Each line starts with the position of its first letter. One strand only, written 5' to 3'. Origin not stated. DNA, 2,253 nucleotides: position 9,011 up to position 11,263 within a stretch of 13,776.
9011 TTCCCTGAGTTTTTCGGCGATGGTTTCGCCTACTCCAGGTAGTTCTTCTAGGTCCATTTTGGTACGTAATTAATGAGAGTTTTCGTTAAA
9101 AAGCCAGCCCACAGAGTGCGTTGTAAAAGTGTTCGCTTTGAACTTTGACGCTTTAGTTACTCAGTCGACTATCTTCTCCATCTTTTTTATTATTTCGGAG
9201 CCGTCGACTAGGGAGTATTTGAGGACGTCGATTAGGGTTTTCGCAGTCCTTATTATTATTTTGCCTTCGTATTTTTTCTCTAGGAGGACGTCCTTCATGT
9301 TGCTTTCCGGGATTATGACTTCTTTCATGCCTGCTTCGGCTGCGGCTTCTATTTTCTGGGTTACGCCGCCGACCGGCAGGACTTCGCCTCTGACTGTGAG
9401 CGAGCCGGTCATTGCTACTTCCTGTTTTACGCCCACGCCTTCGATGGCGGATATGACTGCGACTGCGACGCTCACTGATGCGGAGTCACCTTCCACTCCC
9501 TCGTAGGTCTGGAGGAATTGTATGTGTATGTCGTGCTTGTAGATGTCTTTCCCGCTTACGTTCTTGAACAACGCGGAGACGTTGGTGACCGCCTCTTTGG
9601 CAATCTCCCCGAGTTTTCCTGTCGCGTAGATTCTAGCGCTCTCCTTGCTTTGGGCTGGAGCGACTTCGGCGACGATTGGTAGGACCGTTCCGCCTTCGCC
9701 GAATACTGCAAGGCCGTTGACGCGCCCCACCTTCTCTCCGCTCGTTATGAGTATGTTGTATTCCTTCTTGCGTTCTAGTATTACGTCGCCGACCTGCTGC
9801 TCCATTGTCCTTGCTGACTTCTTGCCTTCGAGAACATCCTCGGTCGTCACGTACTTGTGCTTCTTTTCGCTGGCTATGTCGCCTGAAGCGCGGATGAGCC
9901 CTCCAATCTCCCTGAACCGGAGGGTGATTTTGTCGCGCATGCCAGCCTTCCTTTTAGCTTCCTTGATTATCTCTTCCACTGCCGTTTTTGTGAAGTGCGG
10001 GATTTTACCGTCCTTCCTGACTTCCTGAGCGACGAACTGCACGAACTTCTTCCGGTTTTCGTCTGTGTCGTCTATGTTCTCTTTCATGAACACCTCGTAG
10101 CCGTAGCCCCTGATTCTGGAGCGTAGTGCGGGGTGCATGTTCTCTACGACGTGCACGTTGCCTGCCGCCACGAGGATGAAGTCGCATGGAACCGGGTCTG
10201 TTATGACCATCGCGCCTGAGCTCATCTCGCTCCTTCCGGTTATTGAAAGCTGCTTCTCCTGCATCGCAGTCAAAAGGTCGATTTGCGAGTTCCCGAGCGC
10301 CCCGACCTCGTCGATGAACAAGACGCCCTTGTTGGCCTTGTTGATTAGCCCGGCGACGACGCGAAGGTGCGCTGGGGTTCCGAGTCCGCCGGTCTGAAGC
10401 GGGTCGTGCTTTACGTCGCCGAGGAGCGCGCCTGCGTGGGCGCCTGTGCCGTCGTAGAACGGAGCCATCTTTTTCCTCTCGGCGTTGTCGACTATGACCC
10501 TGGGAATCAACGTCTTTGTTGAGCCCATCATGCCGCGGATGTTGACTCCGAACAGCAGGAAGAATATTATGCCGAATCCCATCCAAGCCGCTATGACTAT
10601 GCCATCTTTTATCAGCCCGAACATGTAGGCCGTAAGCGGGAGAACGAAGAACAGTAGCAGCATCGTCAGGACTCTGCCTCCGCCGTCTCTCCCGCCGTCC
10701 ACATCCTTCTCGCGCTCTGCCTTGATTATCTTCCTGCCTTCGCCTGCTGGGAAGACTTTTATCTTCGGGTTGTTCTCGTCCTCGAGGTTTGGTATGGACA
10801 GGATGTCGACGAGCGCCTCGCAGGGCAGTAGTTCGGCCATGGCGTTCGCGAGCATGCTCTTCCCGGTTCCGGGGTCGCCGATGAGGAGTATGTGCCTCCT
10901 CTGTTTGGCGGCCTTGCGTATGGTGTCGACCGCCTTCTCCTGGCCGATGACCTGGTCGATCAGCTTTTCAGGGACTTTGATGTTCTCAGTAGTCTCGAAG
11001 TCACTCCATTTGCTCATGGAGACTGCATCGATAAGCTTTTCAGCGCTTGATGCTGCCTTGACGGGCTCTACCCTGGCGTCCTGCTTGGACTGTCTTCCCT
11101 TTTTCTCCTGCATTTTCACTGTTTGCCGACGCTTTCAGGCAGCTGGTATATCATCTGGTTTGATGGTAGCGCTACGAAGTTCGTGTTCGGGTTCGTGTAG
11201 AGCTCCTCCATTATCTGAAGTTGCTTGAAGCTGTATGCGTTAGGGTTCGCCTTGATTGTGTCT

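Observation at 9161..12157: SPFH/band-7 protein gene abutting lonB with a 2-nt gap (TGA..ATG), with its own TATA box and SD: an archaeal analogue of prohibitin/HflKC-AAA-protease pairs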

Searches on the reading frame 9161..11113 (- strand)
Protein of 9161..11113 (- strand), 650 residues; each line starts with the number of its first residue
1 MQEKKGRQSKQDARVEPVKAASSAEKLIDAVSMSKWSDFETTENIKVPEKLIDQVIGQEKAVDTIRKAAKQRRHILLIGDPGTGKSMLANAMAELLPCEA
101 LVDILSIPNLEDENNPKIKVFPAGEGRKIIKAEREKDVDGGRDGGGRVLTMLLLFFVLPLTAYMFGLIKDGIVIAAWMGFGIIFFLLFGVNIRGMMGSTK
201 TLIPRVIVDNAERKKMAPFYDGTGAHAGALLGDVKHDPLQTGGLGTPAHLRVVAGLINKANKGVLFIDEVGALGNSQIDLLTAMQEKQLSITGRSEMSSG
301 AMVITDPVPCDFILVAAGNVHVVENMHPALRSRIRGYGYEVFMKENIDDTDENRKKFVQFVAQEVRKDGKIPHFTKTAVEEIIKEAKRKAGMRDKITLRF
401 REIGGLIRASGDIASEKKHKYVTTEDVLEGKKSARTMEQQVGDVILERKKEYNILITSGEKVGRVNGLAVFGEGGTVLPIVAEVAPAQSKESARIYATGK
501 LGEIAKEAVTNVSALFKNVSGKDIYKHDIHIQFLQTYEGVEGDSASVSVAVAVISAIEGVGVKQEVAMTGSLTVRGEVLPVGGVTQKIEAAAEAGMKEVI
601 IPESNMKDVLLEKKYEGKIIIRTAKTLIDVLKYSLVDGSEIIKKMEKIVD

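Call 4: search_protein_families(library=pfam, proteins=[window:9161-11113:-])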
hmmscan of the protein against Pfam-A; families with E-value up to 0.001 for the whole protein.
window:9161-11113:- (650 aa): 15 families
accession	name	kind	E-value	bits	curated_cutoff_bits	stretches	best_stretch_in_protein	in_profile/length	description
PF05362.19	Lon_C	-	7.2e-32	111.1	21.1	1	457-636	22-204/205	Lon protease (S16) C-terminal proteolytic domain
PF01078.27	Mg_chelatase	-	2.2e-13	50.5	20.3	1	53-100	3-50/207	Magnesium chelatase, subunit ChlI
PF00158.32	Sigma54_activat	-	1.1e-12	48.3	20.2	1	190-297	25-130/168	Sigma-54 interaction domain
PF20436.4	LonB_AAA-LID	-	1.7e-09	38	22.4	1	373-427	1-55/65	Archaeal LonB, AAA+ ATPase LID domain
PF00004.35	AAA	-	4.6e-09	37.2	21.2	0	75-97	1-23/131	ATPase family associated with various cellular activities (AAA)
PF07728.20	AAA_5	-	1e-08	35.7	22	1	74-100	1-28/139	AAA domain (dynein-related subfamily)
PF13541.12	ChlI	-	1.2e-08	35.3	27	1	495-605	12-121/121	Subunit ChlI of Mg-chelatase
PF00493.29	MCM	-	1.3e-08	34.7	23.3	1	18-100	5-85/224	MCM P-loop domain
PF05496.18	RuvB_N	-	1.2e-06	28.8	27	0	51-111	5-70/159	Holliday junction DNA helicase RuvB P-loop domain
PF13401.12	AAA_22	-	2.9e-05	24.8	27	1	70-98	3-31/130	AAA domain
PF20030.5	bpMoxR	-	5.8e-05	22.7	27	1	49-99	8-58/205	MoxR domain in the MoxR-vWA-beta-propeller ternary systems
PF13191.12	AAA_16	-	6.2e-05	24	32.6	1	55-96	2-48/167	AAA ATPase domain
PF20720.3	nSTAND3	-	6.2e-05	23.2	27.2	1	59-94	4-39/155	Novel STAND NTPase 3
PF01057.23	Parvo_NS1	-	0.00032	20.2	20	0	64-103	105-144/271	Parvovirus non-structural protein NS1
PF07726.17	AAA_3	-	0.00088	19.6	27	0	264-305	65-108/131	ATPase family associated with various cellular activities (AAA)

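Call 5: search_protein_families(library=ncbifam, proteins=[window:9161-11113:-])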
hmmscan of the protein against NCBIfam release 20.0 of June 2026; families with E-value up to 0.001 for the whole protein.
window:9161-11113:- (650 aa): 34 families (the best 25 are shown)
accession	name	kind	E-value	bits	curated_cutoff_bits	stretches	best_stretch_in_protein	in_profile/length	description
TIGR00764.1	lon_rel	equivalog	3.3e-253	841.8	516.6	1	38-646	3-607/608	ATP-dependent protease LonB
TIGR02902.1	spore_lonB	equivalog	2.4e-41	142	723.3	1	226-633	139-529/531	ATP-dependent protease LonB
TIGR02903.1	spore_lon_C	equivalog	2.1e-38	132.2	678.8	1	229-629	231-609/615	Lon family ATP-dependent protease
TIGR00763.1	lon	equivalog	1.8e-28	99.5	608.05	1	373-613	527-773/795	endopeptidase La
NF008053.0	PRK10787.1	equivalog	1.4e-22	79.6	891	1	440-609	574-744/784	endopeptidase La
TIGR00368.1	TIGR00368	hypoth_equivalog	4.1e-14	52.1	362.4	1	50-97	189-236/499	YifB family Mg chelatase-like AAA ATPase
NF038308.1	RNA_repair_RtcR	equivalog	4.2e-12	45.7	650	1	254-296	271-314/530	RNA repair transcriptional activator RtcR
NF007365.0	PRK09862.1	equivalog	8.5e-10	37.8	530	1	51-98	189-236/506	YifB family Mg chelatase-like AAA ATPase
TIGR00416.1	sms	equivalog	1.3e-08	34.1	403.05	1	454-608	286-436/454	DNA repair protein RadA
TIGR02653.1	Lon_rel_chp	hypoth_equivalog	3.3e-08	32.4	628.25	1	516-610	551-646/675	protease Lon-related BREX system protein BrxL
TIGR02915.1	PEP_resp_reg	equivalog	5.1e-08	32.2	502.6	0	250-304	222-278/445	PEP-CTERM-box response regulator transcription factor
TIGR01817.1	nifA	equivalog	1e-07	31.1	528.85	1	40-95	183-242/534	nif-specific transcriptional activator NifA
NF000868.0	PRK00080.1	equivalog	2.3e-07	30.1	282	1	44-99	16-78/330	Holliday junction branch migration DNA helicase RuvB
TIGR02329.1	propionate_PrpR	equivalog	3.7e-07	29.2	499.2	0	190-319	238-356/526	propionate catabolism operon regulatory protein PrpR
TIGR02030.1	BchI-ChlI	equivalog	3.8e-07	29.6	466.95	1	254-333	124-195/337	magnesium chelatase ATPase subunit I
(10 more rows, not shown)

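Call 23: find_homologous_proteins(query=window:9161-11113:-, max_evalue=1e-30)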
Query window:9161-11113:- (650 aa): 8000 proteins with E <= 1e-30 among 8000 candidates; the best 120 are listed.
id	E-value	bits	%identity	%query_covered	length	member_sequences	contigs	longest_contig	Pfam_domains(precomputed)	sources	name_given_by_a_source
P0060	0.0e+0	1339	100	95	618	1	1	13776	PF00158.33,PF20436.5,PF05362.20,PF00493.30,PF00004.36,PF05496.19,PF07728.21,PF01078.28,PF13541.13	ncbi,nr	ncbi:MAG: ATP-dependent protease LonB [Candidatus Altiarchaeota archaeon]|nr:ATP-dependent protease 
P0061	0.0e+0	1218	86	100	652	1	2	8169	PF20030.6,PF00158.33,PF20436.5,PF05362.20,PF00004.36,PF13401.13,PF07728.21,PF01078.28,PF13541.13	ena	-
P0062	0.0e+0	1214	86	100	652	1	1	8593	PF20030.6,PF00158.33,PF20436.5,PF05362.20,PF00004.36,PF13401.13,PF07728.21,PF01078.28,PF13541.13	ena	-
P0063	0.0e+0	1091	81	95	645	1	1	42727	PF00158.33,PF20436.5,PF05362.20,PF00004.36,PF13401.13,PF07728.21,PF01078.28,PF13541.13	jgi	jgi:Lon-like ATP-dependent protease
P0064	0.0e+0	1079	76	98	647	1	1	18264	PF00158.33,PF20436.5,PF05362.20,PF00493.30,PF00004.36,PF13401.13,PF05496.19,PF07728.21,PF01078.28,PF13541.13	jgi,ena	-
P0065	0.0e+0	1078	78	96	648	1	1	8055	PF20030.6,PF20436.5,PF00493.30,PF00004.36,PF13401.13,PF05496.19,PF07728.21,PF13191.13,PF13541.13,PF00158.33,PF07726.18,PF05362.20,PF01078.28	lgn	-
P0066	0.0e+0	1076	77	96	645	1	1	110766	PF00158.33,PF20436.5,PF05362.20,PF00493.30,PF00004.36,PF13401.13,PF05496.19,PF07728.21,PF01078.28,PF13541.13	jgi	jgi:ATP-dependent Lon protease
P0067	0.0e+0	1072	79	95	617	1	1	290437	PF00158.33,PF20436.5,PF05362.20,PF00493.30,PF00004.36,PF13401.13,PF05496.19,PF07728.21,PF01078.28,PF13541.13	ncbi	ncbi:MAG: ATP-dependent protease LonB [Candidatus Altiarchaeota archaeon]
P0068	0.0e+0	1072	75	98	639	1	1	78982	PF20030.6,PF20436.5,PF00493.30,PF00004.36,PF13401.13,PF05496.19,PF07728.21,PF13191.13,PF13541.13,PF00158.33,PF05362.20,PF01078.28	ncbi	-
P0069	0.0e+0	1071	78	95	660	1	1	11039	PF20030.6,PF00158.33,PF20436.5,PF05362.20,PF00493.30,PF00004.36,PF13401.13,PF05496.19,PF07728.21,PF01078.28,PF13541.13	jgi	-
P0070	0.0e+0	1071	75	98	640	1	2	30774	PF00158.33,PF20436.5,PF05362.20,PF00493.30,PF00004.36,PF13401.13,PF05496.19,PF07728.21,PF01078.28,PF13191.13,PF13541.13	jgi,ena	-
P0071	0.0e+0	1069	78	96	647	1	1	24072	PF20030.6,PF00158.33,PF20436.5,PF05362.20,PF00493.30,PF00004.36,PF05496.19,PF07728.21,PF01078.28,PF13541.13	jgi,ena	-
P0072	0.0e+0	1068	74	100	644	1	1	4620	PF20030.6,PF00158.33,PF20436.5,PF05362.20,PF00493.30,PF00004.36,PF13401.13,PF05496.19,PF07728.21,PF01078.28,PF13541.13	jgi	jgi:ATP-dependent Lon protease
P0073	0.0e+0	1066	77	96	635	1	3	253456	PF20030.6,PF20436.5,PF00493.30,PF00004.36,PF13401.13,PF05496.19,PF07728.21,PF13191.13,PF13541.13,PF00158.33,PF05362.20,PF01078.28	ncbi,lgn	-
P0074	0.0e+0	1066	74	99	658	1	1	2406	PF00158.33,PF20436.5,PF05362.20,PF00493.30,PF00004.36,PF13401.13,PF07728.21,PF01078.28,PF13191.13,PF13541.13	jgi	jgi:ATP-dependent Lon protease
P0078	0.0e+0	1056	77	95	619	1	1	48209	PF00158.33,PF20436.5,PF05362.20,PF00004.36,PF05496.19,PF07728.21,PF01078.28,PF13541.13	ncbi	ncbi:MAG: ATP-dependent protease LonB [Candidatus Altiarchaeota archaeon]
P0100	0.0e+0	1021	74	97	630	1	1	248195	PF00158.33,PF20436.5,PF05362.20,PF00493.30,PF00004.36,PF13401.13,PF05496.19,PF07728.21,PF01078.28,PF13191.13,PF13541.13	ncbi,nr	ncbi:Archaeal Lon protease [uncultured archaeon]|nr:Archaeal Lon protease [uncultured archaeon]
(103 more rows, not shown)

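Call 24: find_encoding_contigs(protein=P0078, flank=8000, max_places=2)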
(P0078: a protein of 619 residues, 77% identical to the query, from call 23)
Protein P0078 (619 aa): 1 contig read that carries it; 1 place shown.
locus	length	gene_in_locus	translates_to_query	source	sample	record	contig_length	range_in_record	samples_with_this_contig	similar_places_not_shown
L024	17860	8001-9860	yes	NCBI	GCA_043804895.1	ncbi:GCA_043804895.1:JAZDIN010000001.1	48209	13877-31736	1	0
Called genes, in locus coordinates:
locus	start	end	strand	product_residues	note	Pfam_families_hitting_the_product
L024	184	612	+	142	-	PF10110:GPDPase_memb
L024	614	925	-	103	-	-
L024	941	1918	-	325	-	PF26466:DNA_primase_lrg_N (faint), PF04104:DNA_primase_lrg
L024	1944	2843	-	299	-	-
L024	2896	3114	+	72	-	PF10771:DUF2582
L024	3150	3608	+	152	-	-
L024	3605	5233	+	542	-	PF01841:Transglut_core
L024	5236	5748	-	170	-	PF02778:tRNA_int_endo_N, PF01974:tRNA_int_endo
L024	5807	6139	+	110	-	-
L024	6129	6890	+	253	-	-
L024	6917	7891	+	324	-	PF00814:TsaD, PF22521:HypF_C_2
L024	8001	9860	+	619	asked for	PF00158:Sigma54_activat (faint), PF01078:Mg_chelatase, PF05496:RuvB_N (faint), PF00004:AAA (faint), PF07728:AAA_5 (faint), PF20436:LonB_AAA-LID, PF05362:Lon_C, PF13541:ChlI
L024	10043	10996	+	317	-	PF14520:HHH_5, PF00154:RecA_N, PF08423:Rad51, PF13481:AAA_25, PF06745:ATPase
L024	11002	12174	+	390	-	PF01941:AdoMet_Synthase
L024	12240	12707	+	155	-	PF02308:MgtC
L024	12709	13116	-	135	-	PF12172:zf-ChsH2, PF01796:OB_ChsH2_C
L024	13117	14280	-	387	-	PF00108:Thiolase_N, PF00109:ketoacyl-synt (weak), PF22691:Thiolase_C_1, PF02803:Thiolase_C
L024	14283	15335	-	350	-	PF08541:ACP_syn_III_C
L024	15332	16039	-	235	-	PF12844:HTH_19 (weak), PF13560:HTH_31 (weak), PF01381:HTH_3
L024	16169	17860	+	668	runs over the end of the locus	PF14551:MCM_N (weak), PF17207:MCM_OB, PF00493:MCM, PF07728:AAA_5, PF01078:Mg_chelatase (weak), PF17855:MCM_lid, PF21120:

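Call 25: find_encoding_contigs(protein=P0068, flank=8000, max_places=2)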
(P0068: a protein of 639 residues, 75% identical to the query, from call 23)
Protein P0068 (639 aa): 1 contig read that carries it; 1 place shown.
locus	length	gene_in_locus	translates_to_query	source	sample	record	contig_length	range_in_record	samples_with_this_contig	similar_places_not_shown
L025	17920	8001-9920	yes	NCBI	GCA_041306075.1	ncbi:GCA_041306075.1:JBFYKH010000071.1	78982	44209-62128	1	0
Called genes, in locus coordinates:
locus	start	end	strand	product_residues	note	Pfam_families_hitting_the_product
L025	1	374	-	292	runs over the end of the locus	-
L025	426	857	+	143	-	-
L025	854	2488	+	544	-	PF01841:Transglut_core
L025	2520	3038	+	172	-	PF22784:PTP-SAK, PF22785:Tc-R-P, PF00782:DSPc (weak)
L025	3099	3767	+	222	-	-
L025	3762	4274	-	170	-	PF02778:tRNA_int_endo_N, PF01974:tRNA_int_endo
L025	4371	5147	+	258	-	-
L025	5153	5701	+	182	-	-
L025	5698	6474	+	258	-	-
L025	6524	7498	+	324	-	PF00814:TsaD, PF22521:HypF_C_2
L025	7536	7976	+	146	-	-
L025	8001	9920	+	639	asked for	PF00493:MCM (faint), PF00158:Sigma54_activat (faint), PF05496:RuvB_N (faint), PF20030:bpMoxR (faint), PF01078:Mg_chelatase, PF20436:LonB_AAA-LID, PF05362:Lon_C, PF13541:ChlI, +4 more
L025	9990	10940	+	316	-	PF14520:HHH_5, PF00154:RecA_N, PF08423:Rad51, PF13481:AAA_25 (weak), PF06745:ATPase (faint)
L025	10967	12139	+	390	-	PF01941:AdoMet_Synthase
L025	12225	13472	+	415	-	PF00464:SHMT, PF00155:Aminotran_1_2, PF01212:Beta_elim_lyase (weak)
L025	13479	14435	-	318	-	-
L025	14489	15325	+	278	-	PF00763:THF_DHG_CYH, PF02882:THF_DHG_CYH_C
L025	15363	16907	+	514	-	PF02142:MGS, PF01808:AICARFT_IMPCHas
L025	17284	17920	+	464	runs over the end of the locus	-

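Call 27: find_encoding_contigs(protein=P0063, flank=6000, max_places=2)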
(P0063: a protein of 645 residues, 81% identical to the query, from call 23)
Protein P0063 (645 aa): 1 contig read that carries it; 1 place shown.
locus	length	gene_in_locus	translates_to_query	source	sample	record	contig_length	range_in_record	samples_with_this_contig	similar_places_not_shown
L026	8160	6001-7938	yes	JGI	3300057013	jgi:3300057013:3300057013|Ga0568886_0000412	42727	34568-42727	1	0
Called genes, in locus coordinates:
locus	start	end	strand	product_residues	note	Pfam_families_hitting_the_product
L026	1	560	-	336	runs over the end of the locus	PF04104:DNA_primase_lrg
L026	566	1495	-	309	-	-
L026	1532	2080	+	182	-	-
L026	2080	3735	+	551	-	PF00526:Dicty_CTDC (weak), PF01841:Transglut_core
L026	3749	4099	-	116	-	PF11345:DUF3147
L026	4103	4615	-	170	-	PF02778:tRNA_int_endo_N, PF01974:tRNA_int_endo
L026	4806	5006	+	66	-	-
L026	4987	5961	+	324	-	PF00814:TsaD, PF22521:HypF_C_2 (weak)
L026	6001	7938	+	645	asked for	PF01078:Mg_chelatase, PF00004:AAA (faint), PF07728:AAA_5 (faint), PF13401:AAA_22 (faint), PF00158:Sigma54_activat (weak), PF20436:LonB_AAA-LID, PF05362:Lon_C, PF13541:ChlI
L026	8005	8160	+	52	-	?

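Call 28: find_encoding_contigs(protein=P0100, flank=6000, max_places=2)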
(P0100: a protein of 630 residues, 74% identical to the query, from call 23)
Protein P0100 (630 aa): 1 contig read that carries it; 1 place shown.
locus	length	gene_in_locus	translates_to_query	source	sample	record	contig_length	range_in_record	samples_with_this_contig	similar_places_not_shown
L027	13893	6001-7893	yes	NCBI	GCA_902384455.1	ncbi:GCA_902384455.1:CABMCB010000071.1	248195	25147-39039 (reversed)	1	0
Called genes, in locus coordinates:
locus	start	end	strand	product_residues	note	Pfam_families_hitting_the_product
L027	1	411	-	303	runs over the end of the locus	PF00294:PfkB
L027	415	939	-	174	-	PF02778:tRNA_int_endo_N, PF01974:tRNA_int_endo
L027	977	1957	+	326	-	PF00814:TsaD, PF22521:HypF_C_2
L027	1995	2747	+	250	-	-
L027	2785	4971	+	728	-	-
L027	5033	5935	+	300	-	-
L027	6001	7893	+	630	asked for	PF00493:MCM (faint), PF00158:Sigma54_activat (faint), PF01078:Mg_chelatase, PF05496:RuvB_N (faint), PF13191:AAA_16 (faint), PF20436:LonB_AAA-LID, PF05362:Lon_C, PF13541:ChlI (weak), +3 more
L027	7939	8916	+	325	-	PF14520:HHH_5, PF00154:RecA_N, PF08423:Rad51, PF13481:AAA_25 (weak), PF06745:ATPase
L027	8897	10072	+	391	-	PF01941:AdoMet_Synthase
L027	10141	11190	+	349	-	-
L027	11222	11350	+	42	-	-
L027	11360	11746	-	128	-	PF00582:Usp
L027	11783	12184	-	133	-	PF12172:zf-ChsH2 (weak), PF01796:OB_ChsH2_C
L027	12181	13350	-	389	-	PF00108:Thiolase_N, PF02801:Ketoacyl-synt_C (faint), PF00109:ketoacyl-synt (weak), PF22691:Thiolase_C_1, PF02803:Thiolase_C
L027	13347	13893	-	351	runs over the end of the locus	PF01154:HMG_CoA_synt_N (weak), PF08541:ACP_syn_III_C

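Call 31: search_solved_structures(query=window:9161-11113:-, max_evalue=1e-10)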
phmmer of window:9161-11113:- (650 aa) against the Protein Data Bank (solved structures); distinct sequences matched with E-value up to 1e-10: 47.
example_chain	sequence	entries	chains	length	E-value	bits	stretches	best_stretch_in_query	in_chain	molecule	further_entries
3k1j_A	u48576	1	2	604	5.7e-215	718.8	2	198-639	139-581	ATP-dependent protease Lon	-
4zpx_A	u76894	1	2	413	2.9e-142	478.6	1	36-434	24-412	ATP-dependent protease Lon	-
1z0w_A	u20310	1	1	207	4.1e-67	230.5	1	451-647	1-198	Putative protease La homolog type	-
1z0b_A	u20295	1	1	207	2.7e-66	227.8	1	451-647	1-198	Putative protease La homolog type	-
1z0e_A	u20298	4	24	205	4.7e-66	227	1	454-647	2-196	Putative protease La homolog type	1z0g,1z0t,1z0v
1z0c_A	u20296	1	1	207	6.5e-66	226.5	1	451-647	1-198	Putative protease La homolog type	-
1xhk_A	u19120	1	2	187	4.1e-27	98.4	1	461-628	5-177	Putative protease La homolog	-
3m6a_A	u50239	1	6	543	3.3e-23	85.5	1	427-637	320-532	ATP-dependent protease La 1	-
6on2_A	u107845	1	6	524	2.5e-21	79.3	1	446-631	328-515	ATP-dependent protease La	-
6v11_A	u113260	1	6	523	2.5e-21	79.3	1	446-631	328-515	Lon protease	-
1rr9_A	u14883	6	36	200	7.4e-21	77.7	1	460-609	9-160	ATP-dependent protease La | Lon protease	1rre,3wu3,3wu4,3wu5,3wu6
7p6u_A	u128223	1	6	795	3.2e-20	75.6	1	363-609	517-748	Lon protease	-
6u5z_A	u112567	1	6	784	3.8e-20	75.4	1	459-609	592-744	Lon protease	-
5e7s_A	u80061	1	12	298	2.5e-19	72.6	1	459-636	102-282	Lon protease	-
4ypm_A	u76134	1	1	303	2.6e-19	72.6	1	459-636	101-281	Lon protease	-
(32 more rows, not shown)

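Call 53: find_related_loci(query=A3, collection=viral_contigs, flank=5000)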
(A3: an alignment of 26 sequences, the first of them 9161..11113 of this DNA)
Query A3 (650 aa) in viral_contigs; peptide patterns used: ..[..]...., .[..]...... (x = any residue, [..] = any of these).
86 stretches matched a pattern; 19 encode a relative of the query (tblastn E <= 1e-3); 19 distinct loci.
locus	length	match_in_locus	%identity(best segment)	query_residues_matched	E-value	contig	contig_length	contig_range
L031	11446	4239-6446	32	36-647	9e-92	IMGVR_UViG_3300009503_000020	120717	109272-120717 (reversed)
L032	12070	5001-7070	31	29-644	2e-90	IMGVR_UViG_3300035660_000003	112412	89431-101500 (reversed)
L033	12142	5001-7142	30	7-636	7e-90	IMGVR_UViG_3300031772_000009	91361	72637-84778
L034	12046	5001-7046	32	36-637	1e-88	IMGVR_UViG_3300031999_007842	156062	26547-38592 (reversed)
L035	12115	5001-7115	30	36-646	2e-88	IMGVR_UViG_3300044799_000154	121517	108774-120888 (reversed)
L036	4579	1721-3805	32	36-632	2e-87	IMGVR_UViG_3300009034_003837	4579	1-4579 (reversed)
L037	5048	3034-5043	32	36-620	4e-87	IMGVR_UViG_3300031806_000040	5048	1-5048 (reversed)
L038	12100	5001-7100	30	36-632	4e-86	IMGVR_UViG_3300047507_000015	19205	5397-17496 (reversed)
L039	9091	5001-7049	31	36-637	4e-86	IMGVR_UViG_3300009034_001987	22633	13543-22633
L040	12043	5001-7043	32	35-620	9e-86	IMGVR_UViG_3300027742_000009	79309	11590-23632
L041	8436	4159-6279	31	36-637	1e-85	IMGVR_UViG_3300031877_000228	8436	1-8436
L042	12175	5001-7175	31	36-640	3e-85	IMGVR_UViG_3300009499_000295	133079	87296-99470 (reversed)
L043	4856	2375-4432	32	36-637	3e-85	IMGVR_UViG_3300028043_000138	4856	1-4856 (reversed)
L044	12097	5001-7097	31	36-637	1e-84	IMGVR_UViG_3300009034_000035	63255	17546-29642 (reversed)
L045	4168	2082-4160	31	36-632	8e-84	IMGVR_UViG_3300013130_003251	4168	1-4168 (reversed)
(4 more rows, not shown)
